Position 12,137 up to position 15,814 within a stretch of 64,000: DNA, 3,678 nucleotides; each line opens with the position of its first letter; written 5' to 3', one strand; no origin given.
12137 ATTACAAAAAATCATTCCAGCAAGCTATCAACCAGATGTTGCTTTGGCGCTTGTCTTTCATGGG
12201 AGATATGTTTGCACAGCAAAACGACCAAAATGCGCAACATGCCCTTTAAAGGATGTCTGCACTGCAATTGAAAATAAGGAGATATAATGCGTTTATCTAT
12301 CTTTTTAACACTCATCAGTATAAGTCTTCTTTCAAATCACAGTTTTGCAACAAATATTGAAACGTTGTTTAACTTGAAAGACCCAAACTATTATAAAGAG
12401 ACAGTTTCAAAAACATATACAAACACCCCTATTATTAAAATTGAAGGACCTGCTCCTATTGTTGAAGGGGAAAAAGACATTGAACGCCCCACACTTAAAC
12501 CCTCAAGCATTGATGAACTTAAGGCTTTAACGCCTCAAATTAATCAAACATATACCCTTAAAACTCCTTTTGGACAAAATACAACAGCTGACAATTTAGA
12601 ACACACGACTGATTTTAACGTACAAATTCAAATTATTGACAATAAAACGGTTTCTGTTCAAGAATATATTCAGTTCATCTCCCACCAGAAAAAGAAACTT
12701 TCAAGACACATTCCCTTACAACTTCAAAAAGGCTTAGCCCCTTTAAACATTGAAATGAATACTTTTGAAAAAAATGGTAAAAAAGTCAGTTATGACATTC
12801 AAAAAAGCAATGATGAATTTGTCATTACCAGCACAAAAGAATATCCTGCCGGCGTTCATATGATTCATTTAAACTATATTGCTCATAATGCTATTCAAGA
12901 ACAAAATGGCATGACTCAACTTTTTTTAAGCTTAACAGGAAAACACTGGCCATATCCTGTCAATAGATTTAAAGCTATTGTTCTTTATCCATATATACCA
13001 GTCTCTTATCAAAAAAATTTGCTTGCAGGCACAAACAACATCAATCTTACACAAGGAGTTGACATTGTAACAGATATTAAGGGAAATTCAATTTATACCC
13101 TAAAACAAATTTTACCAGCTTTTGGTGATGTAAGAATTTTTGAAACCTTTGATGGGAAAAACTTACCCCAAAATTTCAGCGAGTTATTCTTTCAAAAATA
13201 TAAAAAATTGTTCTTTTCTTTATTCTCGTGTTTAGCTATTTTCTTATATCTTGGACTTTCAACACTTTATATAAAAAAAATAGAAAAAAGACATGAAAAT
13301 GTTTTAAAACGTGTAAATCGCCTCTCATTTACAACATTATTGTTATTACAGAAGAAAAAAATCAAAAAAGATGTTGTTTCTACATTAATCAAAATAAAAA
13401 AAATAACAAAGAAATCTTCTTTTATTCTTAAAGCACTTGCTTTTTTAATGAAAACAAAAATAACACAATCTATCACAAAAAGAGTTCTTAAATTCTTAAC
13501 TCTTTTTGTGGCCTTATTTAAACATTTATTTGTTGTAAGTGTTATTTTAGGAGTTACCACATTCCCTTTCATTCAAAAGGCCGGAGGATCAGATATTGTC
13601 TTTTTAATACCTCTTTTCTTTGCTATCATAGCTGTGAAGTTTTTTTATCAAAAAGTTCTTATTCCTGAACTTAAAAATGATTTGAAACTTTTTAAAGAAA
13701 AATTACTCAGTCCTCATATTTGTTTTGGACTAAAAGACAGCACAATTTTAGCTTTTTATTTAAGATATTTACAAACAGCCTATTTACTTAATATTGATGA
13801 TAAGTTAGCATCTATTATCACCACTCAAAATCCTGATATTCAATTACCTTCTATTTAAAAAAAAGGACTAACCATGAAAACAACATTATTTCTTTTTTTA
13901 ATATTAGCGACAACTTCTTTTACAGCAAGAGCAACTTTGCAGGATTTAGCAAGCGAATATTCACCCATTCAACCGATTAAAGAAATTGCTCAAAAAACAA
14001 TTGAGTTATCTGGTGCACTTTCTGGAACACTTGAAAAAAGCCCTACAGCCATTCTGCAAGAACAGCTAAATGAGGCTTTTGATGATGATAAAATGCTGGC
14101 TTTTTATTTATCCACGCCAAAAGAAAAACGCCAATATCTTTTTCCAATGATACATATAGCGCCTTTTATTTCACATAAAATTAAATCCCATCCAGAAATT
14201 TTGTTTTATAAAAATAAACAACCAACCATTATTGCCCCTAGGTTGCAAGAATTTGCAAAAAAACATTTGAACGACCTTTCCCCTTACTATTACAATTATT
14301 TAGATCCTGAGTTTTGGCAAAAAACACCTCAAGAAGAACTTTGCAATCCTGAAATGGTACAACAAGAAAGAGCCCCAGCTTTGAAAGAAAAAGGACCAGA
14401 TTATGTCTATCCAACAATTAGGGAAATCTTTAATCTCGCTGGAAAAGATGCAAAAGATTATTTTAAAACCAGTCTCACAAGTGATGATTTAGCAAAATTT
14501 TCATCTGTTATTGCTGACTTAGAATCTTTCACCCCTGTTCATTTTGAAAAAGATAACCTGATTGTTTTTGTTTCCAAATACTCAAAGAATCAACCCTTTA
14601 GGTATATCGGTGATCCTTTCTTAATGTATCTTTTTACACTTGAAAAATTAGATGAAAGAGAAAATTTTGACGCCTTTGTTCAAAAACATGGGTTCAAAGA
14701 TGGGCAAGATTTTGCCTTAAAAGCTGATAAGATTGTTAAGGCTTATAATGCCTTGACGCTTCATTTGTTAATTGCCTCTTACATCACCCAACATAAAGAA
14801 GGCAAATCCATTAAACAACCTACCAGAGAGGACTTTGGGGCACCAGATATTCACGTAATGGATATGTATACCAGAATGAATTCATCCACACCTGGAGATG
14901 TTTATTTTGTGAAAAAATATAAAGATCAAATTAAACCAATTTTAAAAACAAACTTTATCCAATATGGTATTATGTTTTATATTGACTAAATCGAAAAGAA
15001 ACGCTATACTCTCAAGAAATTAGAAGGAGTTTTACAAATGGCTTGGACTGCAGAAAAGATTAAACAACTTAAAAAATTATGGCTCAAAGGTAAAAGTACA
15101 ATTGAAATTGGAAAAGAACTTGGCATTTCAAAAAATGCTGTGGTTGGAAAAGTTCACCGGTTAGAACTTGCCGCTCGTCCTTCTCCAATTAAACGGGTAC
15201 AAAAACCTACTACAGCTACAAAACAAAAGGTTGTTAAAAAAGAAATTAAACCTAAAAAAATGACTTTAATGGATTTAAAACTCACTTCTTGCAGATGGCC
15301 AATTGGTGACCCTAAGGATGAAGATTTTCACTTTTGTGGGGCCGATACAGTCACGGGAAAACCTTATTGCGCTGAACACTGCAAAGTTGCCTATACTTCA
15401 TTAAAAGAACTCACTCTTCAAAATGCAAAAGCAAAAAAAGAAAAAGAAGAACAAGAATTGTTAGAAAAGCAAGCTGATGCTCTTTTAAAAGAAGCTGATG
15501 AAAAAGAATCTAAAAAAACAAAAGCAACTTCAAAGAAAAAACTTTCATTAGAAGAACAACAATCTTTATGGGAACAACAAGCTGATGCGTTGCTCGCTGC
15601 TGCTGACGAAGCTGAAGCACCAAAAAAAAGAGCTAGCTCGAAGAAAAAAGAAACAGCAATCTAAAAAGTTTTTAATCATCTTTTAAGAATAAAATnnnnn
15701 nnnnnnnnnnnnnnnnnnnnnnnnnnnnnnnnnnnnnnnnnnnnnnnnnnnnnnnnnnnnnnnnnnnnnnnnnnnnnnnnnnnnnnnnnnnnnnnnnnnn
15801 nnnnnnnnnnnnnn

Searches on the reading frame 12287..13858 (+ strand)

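Call 31: search_protein_families(library=pfam, max_evalue=1e-8, proteins=[window:12287-13858:+])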
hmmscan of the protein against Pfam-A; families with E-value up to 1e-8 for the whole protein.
window:12287-13858:+ (523 aa): 1 family
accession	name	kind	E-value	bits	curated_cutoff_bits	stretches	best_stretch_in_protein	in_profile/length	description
PF09972.14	DUF2207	-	8e-10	39.6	24.4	1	108-272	3-157/172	Predicted membrane protein (DUF2207) N-terminal domain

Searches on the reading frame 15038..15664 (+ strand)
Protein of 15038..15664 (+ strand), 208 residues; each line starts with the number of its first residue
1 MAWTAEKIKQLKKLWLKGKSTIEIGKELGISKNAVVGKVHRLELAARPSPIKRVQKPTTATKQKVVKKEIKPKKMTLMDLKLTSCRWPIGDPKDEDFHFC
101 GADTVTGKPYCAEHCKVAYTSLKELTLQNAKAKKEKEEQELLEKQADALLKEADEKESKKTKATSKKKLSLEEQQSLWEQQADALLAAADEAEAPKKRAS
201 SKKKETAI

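Call 10: search_protein_families(library=pfam, proteins=[window:15038-15664:+])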
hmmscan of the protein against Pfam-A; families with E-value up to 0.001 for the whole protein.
window:15038-15664:+ (208 aa): 1 family
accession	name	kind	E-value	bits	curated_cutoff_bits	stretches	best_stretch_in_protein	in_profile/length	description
PF07750.17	GcrA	-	1.3e-35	123.6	26.9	2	61-123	87-149/155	GcrA cell cycle regulator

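Call 11: search_protein_families(library=ncbifam, proteins=[window:15038-15664:+])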
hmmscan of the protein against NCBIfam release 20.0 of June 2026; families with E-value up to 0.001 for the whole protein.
window:15038-15664:+ (208 aa): 1 family
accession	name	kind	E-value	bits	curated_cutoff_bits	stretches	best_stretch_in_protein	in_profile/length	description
NF050816.1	sig70cofacGcrA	equivalog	4.3e-31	108.5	280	2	1-63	1-64/173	cell cycle sigma 70 cofactor GcrA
